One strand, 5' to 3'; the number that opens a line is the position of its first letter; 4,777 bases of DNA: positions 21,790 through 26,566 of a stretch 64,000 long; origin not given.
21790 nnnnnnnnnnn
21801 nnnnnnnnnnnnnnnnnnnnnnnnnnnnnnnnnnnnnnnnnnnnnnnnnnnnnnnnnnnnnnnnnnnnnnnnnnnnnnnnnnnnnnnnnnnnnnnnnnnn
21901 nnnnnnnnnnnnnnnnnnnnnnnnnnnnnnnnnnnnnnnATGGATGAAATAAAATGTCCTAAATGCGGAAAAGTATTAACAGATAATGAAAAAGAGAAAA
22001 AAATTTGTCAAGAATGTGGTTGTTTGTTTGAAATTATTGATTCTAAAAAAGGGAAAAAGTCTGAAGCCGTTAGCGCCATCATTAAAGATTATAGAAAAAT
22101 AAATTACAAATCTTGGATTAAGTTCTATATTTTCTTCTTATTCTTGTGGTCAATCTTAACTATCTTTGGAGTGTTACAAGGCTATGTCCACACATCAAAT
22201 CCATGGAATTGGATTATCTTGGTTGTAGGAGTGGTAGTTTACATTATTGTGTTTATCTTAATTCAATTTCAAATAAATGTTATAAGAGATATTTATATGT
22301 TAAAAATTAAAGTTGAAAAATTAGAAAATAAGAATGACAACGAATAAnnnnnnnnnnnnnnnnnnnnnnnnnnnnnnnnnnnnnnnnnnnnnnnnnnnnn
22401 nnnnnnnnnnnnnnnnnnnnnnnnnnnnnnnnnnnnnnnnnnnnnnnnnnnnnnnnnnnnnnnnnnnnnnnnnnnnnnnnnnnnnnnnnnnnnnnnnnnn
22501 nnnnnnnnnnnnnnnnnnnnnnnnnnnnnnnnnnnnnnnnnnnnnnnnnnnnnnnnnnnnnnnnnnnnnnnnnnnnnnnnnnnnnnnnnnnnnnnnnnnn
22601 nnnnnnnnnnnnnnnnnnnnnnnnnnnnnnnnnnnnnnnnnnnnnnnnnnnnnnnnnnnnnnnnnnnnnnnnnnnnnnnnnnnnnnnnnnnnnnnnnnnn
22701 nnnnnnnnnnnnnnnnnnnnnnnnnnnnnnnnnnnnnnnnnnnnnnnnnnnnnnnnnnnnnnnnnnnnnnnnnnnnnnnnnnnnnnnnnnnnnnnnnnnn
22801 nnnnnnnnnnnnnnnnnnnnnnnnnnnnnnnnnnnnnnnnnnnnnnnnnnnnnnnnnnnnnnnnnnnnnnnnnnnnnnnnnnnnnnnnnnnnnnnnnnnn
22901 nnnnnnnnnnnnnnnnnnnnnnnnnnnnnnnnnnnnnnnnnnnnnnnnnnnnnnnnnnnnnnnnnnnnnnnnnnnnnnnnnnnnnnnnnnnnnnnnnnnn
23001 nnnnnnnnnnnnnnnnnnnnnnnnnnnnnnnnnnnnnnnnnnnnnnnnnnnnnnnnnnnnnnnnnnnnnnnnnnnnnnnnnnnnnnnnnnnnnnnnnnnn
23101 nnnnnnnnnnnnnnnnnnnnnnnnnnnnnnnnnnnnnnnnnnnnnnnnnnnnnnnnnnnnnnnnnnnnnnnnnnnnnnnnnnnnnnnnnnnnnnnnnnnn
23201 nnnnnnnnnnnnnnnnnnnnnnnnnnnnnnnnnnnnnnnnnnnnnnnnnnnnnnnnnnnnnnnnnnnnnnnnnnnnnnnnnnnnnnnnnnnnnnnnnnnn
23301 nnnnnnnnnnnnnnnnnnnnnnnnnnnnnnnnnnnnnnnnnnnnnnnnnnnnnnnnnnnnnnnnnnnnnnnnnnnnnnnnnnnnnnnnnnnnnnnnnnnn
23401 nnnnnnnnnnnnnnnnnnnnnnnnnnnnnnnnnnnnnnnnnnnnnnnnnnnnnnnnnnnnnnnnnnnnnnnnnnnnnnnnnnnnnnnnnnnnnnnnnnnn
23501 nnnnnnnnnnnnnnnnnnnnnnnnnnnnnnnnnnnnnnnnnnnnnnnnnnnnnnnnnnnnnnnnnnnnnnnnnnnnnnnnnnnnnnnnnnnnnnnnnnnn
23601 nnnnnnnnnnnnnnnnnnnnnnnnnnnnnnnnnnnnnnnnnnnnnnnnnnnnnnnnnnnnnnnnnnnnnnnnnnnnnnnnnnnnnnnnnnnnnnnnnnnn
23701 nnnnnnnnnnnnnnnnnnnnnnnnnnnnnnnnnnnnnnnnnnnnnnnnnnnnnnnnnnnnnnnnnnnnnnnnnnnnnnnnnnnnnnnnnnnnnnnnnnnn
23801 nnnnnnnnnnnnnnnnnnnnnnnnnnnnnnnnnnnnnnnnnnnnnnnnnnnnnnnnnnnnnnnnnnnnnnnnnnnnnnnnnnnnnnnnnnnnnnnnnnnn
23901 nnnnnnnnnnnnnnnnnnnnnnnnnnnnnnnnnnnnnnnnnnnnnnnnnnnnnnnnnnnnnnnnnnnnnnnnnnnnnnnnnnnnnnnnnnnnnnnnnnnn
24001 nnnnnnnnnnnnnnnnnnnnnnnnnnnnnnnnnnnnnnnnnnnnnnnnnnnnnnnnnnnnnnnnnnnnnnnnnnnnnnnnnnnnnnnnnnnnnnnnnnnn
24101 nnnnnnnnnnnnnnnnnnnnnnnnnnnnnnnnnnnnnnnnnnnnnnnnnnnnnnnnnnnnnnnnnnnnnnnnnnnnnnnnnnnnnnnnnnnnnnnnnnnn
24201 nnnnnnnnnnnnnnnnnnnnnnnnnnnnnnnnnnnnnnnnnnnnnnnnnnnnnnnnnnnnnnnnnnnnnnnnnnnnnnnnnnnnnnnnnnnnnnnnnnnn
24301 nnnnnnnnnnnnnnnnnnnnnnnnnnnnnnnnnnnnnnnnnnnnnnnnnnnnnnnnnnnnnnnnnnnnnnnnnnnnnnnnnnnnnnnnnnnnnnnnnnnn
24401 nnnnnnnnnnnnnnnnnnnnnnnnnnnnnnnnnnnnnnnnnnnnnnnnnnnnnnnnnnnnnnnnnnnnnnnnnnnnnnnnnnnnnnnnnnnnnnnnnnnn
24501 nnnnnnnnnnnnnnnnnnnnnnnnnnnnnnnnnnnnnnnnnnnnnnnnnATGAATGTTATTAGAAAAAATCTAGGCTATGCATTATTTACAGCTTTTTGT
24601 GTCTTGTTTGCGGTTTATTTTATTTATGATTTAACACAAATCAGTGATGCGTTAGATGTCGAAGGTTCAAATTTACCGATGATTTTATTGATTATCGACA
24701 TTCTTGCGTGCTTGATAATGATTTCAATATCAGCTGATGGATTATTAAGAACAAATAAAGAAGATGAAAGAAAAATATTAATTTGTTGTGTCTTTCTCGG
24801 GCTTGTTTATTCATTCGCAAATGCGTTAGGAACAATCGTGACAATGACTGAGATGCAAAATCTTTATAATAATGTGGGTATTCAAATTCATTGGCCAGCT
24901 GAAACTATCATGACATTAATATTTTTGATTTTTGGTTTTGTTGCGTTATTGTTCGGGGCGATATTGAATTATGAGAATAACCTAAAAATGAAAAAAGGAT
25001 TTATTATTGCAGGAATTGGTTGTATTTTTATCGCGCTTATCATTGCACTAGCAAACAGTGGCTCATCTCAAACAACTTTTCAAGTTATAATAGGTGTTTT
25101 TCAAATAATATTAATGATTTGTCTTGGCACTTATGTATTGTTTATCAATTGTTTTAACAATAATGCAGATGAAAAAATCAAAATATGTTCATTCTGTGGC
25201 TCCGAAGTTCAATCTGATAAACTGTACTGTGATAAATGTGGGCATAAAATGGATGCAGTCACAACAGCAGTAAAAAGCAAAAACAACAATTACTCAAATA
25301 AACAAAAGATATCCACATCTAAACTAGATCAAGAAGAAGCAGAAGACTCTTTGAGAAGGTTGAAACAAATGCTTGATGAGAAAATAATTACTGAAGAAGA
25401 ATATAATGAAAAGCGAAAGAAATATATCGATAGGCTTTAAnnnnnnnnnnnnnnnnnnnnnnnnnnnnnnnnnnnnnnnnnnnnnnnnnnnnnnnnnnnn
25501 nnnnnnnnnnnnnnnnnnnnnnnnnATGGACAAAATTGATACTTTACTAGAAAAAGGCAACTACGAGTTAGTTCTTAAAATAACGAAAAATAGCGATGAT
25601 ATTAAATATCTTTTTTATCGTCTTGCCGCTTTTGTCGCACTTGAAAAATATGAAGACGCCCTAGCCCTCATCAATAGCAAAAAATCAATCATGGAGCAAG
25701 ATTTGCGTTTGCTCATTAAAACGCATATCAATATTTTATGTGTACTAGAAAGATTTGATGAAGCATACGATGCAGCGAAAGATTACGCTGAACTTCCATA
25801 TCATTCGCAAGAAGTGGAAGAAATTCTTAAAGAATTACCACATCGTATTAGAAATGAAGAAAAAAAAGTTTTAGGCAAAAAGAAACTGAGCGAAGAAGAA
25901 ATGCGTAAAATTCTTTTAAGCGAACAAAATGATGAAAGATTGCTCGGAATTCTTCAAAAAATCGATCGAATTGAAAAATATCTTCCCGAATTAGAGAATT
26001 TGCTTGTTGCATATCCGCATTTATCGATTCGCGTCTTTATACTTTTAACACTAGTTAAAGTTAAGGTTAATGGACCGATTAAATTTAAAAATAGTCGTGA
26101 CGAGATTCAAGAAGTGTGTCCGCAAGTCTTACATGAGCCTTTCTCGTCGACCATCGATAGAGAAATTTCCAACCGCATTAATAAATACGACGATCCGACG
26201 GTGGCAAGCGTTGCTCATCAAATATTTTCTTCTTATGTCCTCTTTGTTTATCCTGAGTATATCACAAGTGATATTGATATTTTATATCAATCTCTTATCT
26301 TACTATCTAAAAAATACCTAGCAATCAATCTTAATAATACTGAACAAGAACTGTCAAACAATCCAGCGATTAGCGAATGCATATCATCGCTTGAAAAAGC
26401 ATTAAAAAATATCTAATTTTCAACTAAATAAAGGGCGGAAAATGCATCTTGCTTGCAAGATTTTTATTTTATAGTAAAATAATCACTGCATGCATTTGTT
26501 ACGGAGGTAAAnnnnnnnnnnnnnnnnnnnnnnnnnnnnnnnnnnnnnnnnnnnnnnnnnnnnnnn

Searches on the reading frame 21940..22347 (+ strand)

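Call 3: search_protein_families(library=pfam, proteins=[window:21940-22347:+], max_evalue=0.1)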
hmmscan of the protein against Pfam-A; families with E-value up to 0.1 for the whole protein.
window:21940-22347:+ (135 aa): 7 families
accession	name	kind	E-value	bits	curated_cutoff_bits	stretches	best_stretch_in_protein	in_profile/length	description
PF08271.17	Zn_Ribbon_TF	-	0.00012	22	29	1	5-34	2-33/43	TFIIB zinc-binding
PF15048.11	OSTbeta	-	0.0018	18.8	27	1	86-130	31-75/122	Organic solute transporter subunit beta protein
PF20599.3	DUF6796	-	0.019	15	26.9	1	28-110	116-192/225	Family of unknown function (DUF6796)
PF03203.19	MerC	-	0.023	15.7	27.6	1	64-108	40-84/108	MerC mercury resistance protein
PF20990.2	DUF2207_C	-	0.032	14.4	33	1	54-107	132-185/247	Predicted membrane protein (DUF2207) C-terminal domain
PF04973.17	NMN_transporter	-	0.058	13.8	27.3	0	74-122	8-57/175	Nicotinamide mononucleotide transporter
PF13248.11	Zn_ribbon_3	-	0.079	12.9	27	0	3-27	2-23/26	zinc-ribbon domain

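Call 4: search_protein_families(library=ncbifam, proteins=[window:21940-22347:+], max_evalue=0.1)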
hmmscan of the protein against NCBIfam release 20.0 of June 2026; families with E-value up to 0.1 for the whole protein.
window:21940-22347:+ (135 aa): 9 families
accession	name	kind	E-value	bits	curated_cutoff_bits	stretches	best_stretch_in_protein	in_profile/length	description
NF053815.1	teico_TcaA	equivalog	0.00058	18.8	550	1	5-82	3-75/463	membrane-associated protein TcaA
TIGR04370.1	glyco_rpt_poly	subfamily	0.00062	18.9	40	1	54-118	3-71/396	oligosaccharide repeat unit polymerase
NF046000.1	MAG1210_fam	subfamily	0.0024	16.6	275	1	40-132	48-138/550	MAG1210 family protein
NF003331.0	PRK04338.1-7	equivalog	0.0093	14.8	560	1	5-57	244-299/376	tRNA (guanine(26)-N(2))-dimethyltransferase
TIGR01620.2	hyp_HI0043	subfamily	0.012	15.3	160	1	37-122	38-123/329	TIGR01620 family protein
NF001669.0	PRK00432.1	equivalog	0.017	15.1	54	1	5-27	28-50/58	30S ribosomal protein S27ae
NF003214.0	PRK04179.1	equivalog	0.03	14.2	71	1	4-27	18-39/62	50S ribosomal protein L37e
NF033497.1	rubre_like_arch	subfamily_domain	0.043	13.5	32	1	6-27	3-23/34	rubrerythrin-like domain-containing protein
NF041560.1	T6SS_Burk_ExIF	subfamily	0.061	13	90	1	52-112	121-184/234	putative type VI secretion system effector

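Call 53: search_protein_families(library=padloc, proteins=[window:21940-22347:+], max_evalue=0.01)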
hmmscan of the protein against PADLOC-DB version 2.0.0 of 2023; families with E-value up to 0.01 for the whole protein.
window:21940-22347:+ (135 aa): 0 families

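Call 54: search_protein_families(library=phrogs, proteins=[window:21940-22347:+], max_evalue=0.01)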
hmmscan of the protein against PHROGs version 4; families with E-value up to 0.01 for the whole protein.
window:21940-22347:+ (135 aa): 2 families
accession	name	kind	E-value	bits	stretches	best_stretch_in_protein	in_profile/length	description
phrog_4852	-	unknown function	2.2e-05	25.2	1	2-53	12-61/194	-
phrog_28561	-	unknown function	0.0006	20.9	1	3-37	9-44/59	-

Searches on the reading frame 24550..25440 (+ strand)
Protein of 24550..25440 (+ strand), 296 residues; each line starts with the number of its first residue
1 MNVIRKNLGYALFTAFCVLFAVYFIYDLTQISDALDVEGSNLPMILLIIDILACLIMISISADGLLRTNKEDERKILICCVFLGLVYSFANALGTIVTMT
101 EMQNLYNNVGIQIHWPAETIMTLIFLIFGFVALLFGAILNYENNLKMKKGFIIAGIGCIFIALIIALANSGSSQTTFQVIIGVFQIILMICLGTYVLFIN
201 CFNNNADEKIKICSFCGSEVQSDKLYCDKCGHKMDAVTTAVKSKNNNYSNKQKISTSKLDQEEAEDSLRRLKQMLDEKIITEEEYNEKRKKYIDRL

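Call 3: search_protein_families(library=pfam, proteins=[window:24550-25440:+], max_evalue=0.1)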
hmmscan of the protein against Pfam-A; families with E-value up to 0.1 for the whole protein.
window:24550-25440:+ (296 aa): 12 families
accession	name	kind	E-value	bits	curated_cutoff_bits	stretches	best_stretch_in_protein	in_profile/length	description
PF09851.14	SHOCT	-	1.6e-06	28.1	27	1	266-291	1-26/28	Short C-terminal domain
PF17032.10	Zn_ribbon_15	-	2.9e-05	25.2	28.9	1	185-231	25-73/73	zinc-ribbon family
PF13240.11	Zn_Ribbon_1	-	9.4e-05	22.5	25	1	213-233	2-22/23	zinc-ribbon domain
PF12773.13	DZR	-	0.0017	18.9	27.3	1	213-235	1-23/45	Double zinc ribbon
PF03916.19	NrfD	-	0.0037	17.4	25.8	1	44-198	17-159/313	Polysulphide reductase, NrfD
PF20612.3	SHOCT_2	-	0.0048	17.5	24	1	270-287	18-35/53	SHOCT domain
PF07690.21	MFS_1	-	0.01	15.2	33.4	0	16-196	163-319/347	Major Facilitator Superfamily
PF06197.19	DUF998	-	0.012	15.8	30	1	52-193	48-175/184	Protein of unknown function (DUF998)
PF17120.11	zf-RING_16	-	0.021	14.9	27.4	1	209-234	3-28/57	RING/Ubox like zinc-binding domain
PF18912.6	DZR_2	-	0.024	14.9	27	1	209-234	20-46/56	Double zinc ribbon domain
PF13248.11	Zn_ribbon_3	-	0.031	14.2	27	1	212-234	4-26/26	zinc-ribbon domain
PF07282.18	Cas12f1-like_TNB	-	0.035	14.7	26.3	1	211-236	29-52/60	Cas12f1-like, TNB domain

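Call 53: search_protein_families(library=padloc, proteins=[window:24550-25440:+], max_evalue=0.01)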
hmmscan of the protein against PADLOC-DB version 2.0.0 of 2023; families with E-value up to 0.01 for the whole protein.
window:24550-25440:+ (296 aa): 0 families

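Call 54: search_protein_families(library=phrogs, proteins=[window:24550-25440:+], max_evalue=0.01)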
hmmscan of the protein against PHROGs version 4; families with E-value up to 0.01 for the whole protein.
window:24550-25440:+ (296 aa): 3 families
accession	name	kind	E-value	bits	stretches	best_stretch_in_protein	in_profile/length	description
phrog_2700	-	unknown function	1.4e-07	32.3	1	233-291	265-327/331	-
phrog_31852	-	unknown function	0.0021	19.5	1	124-234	6-118/121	-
phrog_888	-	unknown function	0.0033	18.2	0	200-291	175-267/271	-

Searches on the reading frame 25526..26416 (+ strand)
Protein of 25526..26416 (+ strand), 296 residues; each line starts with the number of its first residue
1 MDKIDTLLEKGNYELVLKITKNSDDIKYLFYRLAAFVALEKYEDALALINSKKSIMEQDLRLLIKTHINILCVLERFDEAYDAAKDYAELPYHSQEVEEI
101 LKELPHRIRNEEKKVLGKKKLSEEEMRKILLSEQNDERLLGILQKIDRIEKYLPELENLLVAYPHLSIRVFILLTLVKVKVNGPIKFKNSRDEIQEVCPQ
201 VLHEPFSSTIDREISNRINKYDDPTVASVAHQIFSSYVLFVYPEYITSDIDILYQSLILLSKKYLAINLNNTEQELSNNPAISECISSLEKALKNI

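Call 53: search_protein_families(library=padloc, proteins=[window:25526-26416:+], max_evalue=0.01)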
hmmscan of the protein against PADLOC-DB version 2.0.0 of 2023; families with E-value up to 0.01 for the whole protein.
window:25526-26416:+ (296 aa): 0 families

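Call 54: search_protein_families(library=phrogs, proteins=[window:25526-26416:+], max_evalue=0.01)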
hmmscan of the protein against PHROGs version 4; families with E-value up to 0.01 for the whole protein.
window:25526-26416:+ (296 aa): 1 family
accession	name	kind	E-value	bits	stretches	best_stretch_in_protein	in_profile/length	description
phrog_24549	-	unknown function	0.0033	18.6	0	219-262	2-48/57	-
